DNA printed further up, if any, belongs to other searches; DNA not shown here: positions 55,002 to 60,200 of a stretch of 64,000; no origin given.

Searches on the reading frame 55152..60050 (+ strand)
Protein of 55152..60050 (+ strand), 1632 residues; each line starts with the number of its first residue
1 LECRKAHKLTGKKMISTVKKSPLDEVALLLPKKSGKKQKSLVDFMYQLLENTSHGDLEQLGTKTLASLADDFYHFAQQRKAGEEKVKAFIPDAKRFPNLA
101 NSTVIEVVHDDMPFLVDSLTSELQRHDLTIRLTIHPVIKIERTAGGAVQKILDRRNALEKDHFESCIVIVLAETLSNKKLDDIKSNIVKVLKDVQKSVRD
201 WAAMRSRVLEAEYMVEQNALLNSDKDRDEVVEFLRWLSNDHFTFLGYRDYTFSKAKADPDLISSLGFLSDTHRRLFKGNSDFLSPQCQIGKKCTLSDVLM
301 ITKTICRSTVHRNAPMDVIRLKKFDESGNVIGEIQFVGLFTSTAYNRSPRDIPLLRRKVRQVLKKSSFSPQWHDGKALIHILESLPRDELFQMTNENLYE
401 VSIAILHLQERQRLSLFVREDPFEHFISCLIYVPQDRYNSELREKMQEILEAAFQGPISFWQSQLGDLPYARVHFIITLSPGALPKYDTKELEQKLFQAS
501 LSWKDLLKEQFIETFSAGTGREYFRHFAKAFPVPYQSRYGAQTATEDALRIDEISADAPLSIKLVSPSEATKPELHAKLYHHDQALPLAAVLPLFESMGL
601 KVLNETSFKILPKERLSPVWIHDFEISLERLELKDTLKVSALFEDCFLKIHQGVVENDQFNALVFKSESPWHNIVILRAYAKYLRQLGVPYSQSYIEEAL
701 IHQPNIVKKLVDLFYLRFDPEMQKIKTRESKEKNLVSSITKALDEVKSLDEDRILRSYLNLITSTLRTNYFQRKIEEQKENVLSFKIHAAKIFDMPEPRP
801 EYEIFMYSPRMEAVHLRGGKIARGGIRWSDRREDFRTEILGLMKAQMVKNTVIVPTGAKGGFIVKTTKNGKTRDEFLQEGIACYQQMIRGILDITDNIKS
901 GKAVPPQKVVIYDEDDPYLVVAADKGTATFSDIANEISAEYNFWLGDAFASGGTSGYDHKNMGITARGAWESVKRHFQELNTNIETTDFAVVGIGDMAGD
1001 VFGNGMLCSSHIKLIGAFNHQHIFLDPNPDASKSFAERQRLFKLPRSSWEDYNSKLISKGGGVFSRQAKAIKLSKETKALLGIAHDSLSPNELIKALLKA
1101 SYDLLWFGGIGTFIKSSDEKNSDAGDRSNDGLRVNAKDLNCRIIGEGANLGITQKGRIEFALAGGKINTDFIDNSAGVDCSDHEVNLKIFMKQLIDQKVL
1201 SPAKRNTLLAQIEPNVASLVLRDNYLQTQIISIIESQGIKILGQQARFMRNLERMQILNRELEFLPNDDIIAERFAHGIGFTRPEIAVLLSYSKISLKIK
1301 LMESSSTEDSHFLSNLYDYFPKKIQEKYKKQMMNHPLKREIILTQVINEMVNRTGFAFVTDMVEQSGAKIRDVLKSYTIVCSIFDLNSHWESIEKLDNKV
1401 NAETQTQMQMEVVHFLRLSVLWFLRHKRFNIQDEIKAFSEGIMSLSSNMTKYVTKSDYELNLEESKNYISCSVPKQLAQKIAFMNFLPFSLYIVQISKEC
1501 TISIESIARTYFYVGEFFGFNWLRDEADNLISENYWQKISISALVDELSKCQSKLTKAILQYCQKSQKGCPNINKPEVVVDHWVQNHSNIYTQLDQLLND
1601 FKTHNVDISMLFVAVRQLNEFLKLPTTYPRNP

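Call 13: search_protein_families(library=pfam, proteins=[window:55152-60050:+], max_evalue=0.001)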
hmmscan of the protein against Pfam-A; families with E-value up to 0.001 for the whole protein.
window:55152-60050:+ (1632 aa): 9 families
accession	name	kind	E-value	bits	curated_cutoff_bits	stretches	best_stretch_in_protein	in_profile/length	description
PF05088.18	Bac_GDH_CD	-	6.9e-259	859.8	22.8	1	739-1233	2-496/497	Bacterial NAD-glutamate dehydrogenase, catalytic domain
PF21074.2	GDH_C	-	4.2e-98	329.1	26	1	1279-1619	2-338/339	Glutamate dehydrogenase, C-terminal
PF21075.3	GDH_ACT1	-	4.8e-32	111.2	23.7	1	44-186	1-143/144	Glutamate dehydrogenase, ACT1 domain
PF21076.3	GDH_ACT2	-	2.1e-27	96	22.8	1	416-504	2-90/90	Glutamate dehydrogenase, ACT2 domain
PF21078.2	GDH_HM3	-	1.8e-25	89.3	24.6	1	655-720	1-66/66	Glutamate dehydrogenase, helical motif 3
PF21073.2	GDH_HM1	-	9.7e-25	86.7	21.2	1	352-411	1-60/60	Glutamate dehydrogenase, helical motif 1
PF21077.3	GDH_ACT3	-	4.7e-18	65.1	22.2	1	560-630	2-71/80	Glutamate dehydrogenase, ACT3 domain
PF21079.2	GDH_HM2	-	5.4e-05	23.5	21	1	512-553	3-44/45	Glutamate dehydrogenase, helical motif 2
PF00208.27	ELFV_dehydrog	-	0.00023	21.4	23.4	0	1135-1189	128-185/241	Glutamate/Leucine/Phenylalanine/Valine dehydrogenase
